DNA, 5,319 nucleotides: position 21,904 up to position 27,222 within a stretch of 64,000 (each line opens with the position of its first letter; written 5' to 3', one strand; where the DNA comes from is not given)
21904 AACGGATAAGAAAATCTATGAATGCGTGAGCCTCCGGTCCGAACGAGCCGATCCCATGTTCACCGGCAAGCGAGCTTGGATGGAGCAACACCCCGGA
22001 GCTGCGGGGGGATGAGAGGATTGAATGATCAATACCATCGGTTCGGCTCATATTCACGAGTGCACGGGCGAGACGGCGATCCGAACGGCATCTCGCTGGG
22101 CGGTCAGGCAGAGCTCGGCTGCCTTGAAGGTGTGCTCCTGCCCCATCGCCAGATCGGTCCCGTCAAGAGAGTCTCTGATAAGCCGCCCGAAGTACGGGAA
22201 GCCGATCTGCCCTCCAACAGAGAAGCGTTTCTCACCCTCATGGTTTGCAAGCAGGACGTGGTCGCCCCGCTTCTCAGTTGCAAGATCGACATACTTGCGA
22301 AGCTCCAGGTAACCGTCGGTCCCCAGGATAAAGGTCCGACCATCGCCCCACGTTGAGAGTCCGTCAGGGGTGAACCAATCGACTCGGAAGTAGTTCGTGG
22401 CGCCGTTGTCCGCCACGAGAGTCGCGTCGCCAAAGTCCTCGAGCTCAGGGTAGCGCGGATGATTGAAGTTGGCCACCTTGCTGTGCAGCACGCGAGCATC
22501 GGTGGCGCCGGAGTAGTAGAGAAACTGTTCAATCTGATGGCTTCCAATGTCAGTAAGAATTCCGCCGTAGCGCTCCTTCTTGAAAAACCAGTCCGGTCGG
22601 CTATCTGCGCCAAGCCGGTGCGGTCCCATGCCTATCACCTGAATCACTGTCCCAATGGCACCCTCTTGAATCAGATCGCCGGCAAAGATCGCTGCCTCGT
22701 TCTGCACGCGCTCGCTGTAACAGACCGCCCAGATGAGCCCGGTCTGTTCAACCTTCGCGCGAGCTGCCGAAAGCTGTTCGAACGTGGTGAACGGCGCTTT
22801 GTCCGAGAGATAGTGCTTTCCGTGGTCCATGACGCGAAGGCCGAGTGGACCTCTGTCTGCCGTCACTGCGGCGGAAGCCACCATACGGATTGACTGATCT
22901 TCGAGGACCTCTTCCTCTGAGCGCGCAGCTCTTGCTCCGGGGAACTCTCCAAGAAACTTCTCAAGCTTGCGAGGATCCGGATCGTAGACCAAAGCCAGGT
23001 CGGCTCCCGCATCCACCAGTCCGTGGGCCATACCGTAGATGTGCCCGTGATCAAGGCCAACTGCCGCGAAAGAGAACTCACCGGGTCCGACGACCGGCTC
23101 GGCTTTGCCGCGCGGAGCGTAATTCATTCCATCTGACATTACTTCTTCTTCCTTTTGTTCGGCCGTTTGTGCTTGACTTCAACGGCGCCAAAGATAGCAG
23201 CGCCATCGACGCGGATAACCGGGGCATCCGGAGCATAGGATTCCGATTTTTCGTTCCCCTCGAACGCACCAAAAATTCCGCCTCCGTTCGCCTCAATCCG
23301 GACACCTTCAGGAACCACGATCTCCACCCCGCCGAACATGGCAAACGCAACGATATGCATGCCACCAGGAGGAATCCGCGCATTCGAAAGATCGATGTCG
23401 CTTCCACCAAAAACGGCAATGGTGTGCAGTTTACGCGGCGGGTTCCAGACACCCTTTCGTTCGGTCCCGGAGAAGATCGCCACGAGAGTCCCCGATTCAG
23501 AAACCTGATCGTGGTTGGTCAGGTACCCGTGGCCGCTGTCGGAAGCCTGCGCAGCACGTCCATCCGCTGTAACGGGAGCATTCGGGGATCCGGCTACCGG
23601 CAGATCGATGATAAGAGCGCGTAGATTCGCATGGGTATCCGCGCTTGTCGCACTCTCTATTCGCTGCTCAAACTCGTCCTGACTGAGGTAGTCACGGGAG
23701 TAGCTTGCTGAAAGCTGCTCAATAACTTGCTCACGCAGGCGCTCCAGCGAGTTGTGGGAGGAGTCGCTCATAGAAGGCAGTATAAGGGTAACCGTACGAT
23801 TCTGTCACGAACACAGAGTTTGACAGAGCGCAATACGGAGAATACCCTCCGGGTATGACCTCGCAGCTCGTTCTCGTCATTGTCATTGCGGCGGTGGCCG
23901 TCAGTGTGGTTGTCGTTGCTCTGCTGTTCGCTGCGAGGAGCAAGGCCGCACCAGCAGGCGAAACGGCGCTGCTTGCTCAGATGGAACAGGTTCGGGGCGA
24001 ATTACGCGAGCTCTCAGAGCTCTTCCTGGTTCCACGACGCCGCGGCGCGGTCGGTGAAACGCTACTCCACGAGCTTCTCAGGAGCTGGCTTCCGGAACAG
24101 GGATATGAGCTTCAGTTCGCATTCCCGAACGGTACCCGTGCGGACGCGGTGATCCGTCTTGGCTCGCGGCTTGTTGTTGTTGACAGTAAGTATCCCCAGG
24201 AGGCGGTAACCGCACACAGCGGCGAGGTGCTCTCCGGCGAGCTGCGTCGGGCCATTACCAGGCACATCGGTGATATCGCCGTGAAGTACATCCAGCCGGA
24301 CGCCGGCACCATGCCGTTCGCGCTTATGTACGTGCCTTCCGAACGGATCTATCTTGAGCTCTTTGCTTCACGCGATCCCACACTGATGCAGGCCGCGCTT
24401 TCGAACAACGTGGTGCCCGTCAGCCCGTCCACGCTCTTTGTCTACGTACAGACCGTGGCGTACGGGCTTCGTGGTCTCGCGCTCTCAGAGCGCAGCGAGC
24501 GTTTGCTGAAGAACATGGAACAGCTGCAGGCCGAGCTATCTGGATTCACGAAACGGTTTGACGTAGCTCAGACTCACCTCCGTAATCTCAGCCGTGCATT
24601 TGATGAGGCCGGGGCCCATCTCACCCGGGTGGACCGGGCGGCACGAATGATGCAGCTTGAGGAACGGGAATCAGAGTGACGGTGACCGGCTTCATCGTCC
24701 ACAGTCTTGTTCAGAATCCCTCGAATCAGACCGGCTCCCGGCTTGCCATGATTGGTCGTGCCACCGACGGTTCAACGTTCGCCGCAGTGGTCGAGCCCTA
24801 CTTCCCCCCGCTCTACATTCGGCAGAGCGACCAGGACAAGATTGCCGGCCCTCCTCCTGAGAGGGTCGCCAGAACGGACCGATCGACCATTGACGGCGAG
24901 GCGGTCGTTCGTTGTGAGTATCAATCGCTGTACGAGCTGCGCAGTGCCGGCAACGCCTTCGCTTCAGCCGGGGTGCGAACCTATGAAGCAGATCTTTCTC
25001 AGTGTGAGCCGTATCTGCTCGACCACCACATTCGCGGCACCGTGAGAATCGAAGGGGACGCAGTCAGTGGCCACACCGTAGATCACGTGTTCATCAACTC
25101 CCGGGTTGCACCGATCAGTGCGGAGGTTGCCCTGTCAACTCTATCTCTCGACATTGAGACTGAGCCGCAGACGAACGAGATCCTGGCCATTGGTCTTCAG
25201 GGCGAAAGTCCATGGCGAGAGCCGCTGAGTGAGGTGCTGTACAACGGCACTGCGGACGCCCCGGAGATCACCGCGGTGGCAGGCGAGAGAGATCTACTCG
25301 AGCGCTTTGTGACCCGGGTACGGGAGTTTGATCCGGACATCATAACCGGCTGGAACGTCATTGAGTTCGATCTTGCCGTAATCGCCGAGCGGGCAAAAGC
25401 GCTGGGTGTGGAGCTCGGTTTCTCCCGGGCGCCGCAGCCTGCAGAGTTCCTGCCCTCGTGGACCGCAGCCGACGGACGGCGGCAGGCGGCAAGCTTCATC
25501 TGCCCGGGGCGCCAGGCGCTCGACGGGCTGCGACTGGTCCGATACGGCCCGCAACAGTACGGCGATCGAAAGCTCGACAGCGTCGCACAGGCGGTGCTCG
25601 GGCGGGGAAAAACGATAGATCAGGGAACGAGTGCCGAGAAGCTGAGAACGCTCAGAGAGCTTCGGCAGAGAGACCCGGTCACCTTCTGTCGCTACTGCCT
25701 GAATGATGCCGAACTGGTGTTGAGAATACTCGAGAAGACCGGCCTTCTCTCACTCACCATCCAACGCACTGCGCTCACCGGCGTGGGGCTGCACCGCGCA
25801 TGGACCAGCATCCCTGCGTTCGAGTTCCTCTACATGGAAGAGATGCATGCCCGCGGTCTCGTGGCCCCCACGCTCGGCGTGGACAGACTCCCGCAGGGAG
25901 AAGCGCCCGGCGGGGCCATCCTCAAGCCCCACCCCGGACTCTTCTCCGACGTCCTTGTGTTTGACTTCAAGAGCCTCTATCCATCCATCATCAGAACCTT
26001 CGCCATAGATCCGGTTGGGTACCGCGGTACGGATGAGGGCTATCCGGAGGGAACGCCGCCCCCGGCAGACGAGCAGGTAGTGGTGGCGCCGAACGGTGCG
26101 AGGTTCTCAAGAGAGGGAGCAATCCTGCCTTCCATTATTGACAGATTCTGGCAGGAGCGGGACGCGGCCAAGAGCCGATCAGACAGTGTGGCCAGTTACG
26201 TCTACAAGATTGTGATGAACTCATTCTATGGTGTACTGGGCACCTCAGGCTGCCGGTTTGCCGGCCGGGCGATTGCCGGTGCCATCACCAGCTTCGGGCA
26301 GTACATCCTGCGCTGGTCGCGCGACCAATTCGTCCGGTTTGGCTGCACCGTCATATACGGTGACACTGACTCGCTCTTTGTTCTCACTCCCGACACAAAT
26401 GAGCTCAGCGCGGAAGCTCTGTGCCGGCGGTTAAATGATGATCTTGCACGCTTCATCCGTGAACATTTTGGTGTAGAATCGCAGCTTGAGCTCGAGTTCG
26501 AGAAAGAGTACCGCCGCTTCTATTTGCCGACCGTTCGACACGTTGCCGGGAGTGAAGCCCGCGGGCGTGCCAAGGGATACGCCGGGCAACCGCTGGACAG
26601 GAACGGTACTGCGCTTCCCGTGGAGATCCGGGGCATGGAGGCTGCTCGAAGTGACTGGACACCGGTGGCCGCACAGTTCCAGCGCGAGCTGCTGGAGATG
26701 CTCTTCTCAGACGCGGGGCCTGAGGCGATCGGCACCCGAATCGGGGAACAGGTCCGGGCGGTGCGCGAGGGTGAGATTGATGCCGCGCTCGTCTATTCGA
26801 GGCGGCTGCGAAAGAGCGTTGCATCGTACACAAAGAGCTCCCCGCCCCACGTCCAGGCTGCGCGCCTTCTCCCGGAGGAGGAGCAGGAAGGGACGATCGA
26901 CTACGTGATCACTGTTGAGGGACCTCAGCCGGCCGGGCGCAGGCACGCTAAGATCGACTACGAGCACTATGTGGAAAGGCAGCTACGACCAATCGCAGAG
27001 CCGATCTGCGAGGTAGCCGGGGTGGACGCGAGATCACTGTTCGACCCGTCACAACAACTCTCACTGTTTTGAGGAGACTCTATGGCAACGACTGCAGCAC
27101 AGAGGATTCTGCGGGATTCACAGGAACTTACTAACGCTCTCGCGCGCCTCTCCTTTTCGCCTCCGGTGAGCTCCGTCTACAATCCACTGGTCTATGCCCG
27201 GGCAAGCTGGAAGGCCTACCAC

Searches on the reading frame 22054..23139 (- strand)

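Call 5: search_protein_families(library=pfam, proteins=[window:22054-23139:-])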
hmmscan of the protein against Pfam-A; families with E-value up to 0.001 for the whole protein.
window:22054-23139:- (361 aa): 3 families
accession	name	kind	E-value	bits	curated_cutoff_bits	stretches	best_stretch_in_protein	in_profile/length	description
PF22725.1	GFO_IDH_MocA_C3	-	9.3e-18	64.9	27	1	155-279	6-124/124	GFO/IDH/MocA C-terminal domain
PF02894.22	GFO_IDH_MocA_C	-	1.2e-07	32.2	22.9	1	156-291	3-136/218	Oxidoreductase family, C-terminal alpha/beta domain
PF01408.29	GFO_IDH_MocA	-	0.00019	22.5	24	1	44-139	24-118/120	Oxidoreductase family, NAD-binding Rossmann fold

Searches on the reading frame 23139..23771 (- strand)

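Call 5: search_protein_families(library=pfam, proteins=[window:23139-23771:-])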
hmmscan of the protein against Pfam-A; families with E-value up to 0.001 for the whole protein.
window:23139-23771:- (210 aa): 2 families
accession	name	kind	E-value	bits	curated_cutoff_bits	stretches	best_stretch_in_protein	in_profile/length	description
PF08044.16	DUF1707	-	1.4e-10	41.4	27.6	1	13-58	8-53/53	DUF1707 SHOCT-like domain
PF09922.15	LiaF-like_C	-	2.5e-09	37.5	29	1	113-172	15-74/114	Cell wall-active antibiotics response LiaF, C-terminal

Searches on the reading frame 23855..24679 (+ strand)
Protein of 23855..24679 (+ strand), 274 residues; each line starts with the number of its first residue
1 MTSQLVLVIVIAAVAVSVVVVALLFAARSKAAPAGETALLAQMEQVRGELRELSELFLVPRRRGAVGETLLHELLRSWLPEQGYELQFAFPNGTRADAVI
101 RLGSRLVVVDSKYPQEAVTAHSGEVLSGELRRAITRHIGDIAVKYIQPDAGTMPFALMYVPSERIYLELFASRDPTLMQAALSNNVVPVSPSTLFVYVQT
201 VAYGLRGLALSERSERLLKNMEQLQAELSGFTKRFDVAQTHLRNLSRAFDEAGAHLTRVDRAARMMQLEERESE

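Call 5: search_protein_families(library=pfam, proteins=[window:23855-24679:+])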
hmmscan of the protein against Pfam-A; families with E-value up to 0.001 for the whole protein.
window:23855-24679:+ (274 aa): 1 family
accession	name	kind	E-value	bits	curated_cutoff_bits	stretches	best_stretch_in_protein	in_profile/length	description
PF02646.22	RmuC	-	2e-40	139.2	26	1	39-269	42-285/291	RmuC family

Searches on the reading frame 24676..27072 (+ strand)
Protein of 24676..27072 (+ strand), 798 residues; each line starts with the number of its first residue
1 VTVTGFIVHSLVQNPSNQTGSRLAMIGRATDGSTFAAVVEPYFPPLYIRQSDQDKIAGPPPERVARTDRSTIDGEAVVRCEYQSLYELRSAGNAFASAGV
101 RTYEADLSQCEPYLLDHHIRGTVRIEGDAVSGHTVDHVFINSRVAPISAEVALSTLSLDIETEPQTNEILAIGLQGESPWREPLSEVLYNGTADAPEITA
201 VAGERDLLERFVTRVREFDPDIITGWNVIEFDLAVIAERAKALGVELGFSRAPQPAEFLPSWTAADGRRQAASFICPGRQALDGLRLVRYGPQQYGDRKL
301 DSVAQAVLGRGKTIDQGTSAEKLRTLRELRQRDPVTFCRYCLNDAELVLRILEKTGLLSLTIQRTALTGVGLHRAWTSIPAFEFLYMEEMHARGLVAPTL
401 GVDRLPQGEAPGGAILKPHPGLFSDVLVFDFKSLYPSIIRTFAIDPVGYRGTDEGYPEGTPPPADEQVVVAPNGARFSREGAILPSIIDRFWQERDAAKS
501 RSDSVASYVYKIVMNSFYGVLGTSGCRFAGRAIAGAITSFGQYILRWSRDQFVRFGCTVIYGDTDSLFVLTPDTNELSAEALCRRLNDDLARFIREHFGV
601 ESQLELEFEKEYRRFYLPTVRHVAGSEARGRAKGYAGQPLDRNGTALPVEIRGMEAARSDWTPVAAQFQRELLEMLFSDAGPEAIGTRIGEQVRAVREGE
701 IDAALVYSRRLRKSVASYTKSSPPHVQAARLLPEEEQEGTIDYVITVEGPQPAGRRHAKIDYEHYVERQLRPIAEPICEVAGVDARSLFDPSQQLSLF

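Call 5: search_protein_families(library=pfam, proteins=[window:24676-27072:+])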
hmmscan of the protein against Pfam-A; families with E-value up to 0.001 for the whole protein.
window:24676-27072:+ (798 aa): 3 families
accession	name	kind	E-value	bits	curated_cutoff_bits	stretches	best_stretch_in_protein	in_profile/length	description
PF00136.26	DNA_pol_B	-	6.1e-34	118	23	1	386-749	19-411/453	DNA polymerase family B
PF03104.25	DNA_pol_B_exo1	-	6.1e-14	52.4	23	1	101-288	2-228/242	DNA polymerase family B, exonuclease domain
PF03175.18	DNA_pol_B_2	-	1.8e-05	24.3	25.8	0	473-523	338-388/468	DNA polymerase type B, organellar and viral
